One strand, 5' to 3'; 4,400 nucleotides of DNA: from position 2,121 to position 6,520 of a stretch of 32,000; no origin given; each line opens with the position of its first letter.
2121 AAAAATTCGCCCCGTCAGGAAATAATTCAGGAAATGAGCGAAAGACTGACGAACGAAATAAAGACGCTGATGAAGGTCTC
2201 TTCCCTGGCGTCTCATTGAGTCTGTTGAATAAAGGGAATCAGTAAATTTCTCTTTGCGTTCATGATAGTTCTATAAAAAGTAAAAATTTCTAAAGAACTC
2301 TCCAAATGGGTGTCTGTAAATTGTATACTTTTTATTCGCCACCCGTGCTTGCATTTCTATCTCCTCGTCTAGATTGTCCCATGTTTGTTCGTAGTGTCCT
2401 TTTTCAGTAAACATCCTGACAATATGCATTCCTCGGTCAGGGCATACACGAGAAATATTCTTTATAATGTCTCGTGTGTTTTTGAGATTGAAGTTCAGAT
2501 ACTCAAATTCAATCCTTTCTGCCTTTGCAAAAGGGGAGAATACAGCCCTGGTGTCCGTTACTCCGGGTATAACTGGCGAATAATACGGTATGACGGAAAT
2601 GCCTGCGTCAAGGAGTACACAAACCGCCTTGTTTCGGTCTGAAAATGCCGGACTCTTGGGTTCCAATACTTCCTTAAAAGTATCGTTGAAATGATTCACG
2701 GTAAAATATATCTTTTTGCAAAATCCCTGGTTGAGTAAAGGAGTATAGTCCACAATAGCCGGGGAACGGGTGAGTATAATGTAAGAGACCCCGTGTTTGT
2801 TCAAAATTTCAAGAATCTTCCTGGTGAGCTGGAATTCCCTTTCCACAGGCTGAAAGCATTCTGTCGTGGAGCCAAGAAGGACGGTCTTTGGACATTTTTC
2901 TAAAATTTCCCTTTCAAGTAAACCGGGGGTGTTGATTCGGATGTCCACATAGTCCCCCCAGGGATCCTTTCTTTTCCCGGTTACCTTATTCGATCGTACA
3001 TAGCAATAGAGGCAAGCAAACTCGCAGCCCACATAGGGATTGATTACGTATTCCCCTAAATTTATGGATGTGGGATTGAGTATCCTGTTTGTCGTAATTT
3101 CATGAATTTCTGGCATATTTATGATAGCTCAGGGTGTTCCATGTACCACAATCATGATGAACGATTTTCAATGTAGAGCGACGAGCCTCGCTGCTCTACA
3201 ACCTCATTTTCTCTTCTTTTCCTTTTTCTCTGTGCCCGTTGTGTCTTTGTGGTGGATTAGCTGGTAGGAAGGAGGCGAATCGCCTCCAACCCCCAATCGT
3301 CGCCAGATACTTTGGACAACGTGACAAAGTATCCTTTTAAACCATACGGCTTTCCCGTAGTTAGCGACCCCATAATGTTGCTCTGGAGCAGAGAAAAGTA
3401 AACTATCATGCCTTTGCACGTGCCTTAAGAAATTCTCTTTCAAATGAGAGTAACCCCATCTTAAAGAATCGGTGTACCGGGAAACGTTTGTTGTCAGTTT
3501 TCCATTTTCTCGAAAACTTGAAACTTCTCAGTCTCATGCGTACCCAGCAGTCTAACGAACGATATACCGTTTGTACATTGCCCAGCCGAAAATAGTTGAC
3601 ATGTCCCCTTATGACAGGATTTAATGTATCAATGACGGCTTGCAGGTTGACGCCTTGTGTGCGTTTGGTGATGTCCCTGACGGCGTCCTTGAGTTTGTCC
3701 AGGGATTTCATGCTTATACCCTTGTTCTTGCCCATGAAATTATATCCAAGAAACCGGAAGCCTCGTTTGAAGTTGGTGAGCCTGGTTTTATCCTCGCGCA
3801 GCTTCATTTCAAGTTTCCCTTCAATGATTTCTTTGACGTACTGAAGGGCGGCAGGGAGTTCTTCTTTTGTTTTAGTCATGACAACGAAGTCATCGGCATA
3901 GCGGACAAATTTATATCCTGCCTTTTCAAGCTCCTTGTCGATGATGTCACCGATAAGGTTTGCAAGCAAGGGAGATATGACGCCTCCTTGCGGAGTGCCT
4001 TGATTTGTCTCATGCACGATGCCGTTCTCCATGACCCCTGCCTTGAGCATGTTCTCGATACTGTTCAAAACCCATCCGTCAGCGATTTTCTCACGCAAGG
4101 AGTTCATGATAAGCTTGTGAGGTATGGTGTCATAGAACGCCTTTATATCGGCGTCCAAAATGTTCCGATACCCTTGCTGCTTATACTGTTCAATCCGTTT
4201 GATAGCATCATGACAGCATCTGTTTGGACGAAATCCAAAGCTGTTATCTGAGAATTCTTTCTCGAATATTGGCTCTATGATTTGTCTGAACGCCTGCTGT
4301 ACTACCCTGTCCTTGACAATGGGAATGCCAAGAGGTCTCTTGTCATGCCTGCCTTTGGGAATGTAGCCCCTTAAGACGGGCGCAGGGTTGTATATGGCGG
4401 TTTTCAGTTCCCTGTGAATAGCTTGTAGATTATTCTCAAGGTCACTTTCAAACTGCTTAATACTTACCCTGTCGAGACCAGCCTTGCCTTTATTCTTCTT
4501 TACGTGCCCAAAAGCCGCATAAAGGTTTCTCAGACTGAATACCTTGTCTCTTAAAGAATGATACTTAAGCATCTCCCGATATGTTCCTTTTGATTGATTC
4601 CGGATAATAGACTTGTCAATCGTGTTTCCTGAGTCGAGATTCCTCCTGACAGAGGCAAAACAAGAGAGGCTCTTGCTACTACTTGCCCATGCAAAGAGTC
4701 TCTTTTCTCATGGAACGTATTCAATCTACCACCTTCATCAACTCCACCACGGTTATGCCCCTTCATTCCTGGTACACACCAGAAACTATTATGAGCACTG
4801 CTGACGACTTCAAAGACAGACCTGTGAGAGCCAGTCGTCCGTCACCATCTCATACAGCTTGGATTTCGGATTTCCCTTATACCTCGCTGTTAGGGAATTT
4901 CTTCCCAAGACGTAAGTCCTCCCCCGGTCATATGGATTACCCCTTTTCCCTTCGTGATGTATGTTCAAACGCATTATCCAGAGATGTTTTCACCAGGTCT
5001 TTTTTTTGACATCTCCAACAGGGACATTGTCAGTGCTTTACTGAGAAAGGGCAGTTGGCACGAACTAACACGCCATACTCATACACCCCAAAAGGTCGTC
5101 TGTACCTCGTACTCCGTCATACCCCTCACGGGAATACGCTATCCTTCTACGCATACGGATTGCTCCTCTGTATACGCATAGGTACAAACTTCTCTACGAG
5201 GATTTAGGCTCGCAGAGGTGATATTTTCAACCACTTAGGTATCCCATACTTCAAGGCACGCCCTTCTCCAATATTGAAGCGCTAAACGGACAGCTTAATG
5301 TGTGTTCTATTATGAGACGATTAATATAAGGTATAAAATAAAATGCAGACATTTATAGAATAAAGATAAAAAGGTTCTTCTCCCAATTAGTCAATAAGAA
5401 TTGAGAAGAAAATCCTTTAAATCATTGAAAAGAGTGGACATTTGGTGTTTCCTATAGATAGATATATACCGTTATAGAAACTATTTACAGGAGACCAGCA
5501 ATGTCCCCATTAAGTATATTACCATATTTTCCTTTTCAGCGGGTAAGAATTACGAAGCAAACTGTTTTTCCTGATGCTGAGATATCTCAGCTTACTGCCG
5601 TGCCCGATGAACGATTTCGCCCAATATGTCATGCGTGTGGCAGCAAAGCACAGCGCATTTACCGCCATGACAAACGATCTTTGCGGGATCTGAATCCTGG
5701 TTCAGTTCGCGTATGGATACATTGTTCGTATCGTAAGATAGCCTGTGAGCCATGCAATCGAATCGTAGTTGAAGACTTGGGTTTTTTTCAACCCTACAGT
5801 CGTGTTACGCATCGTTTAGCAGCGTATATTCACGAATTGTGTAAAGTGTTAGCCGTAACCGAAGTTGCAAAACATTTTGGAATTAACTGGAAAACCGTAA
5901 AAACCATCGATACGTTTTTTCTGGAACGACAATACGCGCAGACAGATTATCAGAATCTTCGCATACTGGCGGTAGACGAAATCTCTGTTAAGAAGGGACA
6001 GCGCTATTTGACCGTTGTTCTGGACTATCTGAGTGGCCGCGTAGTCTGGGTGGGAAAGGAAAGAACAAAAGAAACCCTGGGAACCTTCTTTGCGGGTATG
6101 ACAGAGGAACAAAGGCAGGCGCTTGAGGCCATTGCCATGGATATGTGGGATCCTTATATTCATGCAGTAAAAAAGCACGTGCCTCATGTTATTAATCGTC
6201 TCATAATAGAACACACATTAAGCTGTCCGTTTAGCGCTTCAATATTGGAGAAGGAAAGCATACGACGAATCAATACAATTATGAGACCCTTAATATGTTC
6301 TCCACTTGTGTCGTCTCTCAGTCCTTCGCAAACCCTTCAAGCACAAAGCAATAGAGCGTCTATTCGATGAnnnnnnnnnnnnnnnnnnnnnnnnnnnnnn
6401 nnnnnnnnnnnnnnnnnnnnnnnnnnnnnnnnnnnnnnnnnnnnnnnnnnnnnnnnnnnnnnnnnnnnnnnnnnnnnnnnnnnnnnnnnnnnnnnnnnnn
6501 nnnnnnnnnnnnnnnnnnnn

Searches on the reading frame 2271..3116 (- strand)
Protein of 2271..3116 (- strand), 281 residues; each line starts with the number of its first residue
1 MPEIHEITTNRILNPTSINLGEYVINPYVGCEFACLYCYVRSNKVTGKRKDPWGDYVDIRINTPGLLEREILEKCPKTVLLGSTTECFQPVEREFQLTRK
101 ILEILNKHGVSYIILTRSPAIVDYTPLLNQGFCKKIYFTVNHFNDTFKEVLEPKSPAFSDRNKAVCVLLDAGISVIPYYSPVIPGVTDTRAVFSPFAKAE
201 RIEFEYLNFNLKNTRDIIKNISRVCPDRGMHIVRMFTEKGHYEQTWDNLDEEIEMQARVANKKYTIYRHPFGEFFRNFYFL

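Call 8: search_protein_families(library=pfam, proteins=[window:2271-3116:-], max_evalue=0.01)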
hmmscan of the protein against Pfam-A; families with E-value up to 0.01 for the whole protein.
window:2271-3116:- (281 aa): 1 family
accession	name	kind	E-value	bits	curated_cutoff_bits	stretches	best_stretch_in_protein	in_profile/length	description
PF04055.27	Radical_SAM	-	6.1e-10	39.9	29.5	1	25-188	1-156/166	Radical SAM superfamily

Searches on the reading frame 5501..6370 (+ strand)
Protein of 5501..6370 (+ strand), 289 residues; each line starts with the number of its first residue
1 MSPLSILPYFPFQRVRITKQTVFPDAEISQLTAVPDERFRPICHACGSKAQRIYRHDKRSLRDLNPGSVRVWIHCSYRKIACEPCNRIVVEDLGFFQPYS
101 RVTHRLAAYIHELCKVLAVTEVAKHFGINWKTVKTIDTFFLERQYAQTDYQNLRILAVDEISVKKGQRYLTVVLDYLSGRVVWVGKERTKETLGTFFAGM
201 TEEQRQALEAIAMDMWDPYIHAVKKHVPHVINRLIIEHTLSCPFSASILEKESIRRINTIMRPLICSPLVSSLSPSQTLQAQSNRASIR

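Call 8: search_protein_families(library=pfam, proteins=[window:5501-6370:+], max_evalue=0.01)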
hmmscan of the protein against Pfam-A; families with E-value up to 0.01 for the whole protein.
window:5501-6370:+ (289 aa): 2 families
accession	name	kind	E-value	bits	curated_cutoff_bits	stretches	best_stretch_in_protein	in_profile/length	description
PF01610.23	DDE_Tnp_ISL3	-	4.6e-20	72.9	23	1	156-230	1-77/240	Transposase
PF13542.12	HTH_Tnp_ISL3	-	5.9e-12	45.3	27.4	1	91-137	1-47/51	Helix-turn-helix domain of transposase family ISL3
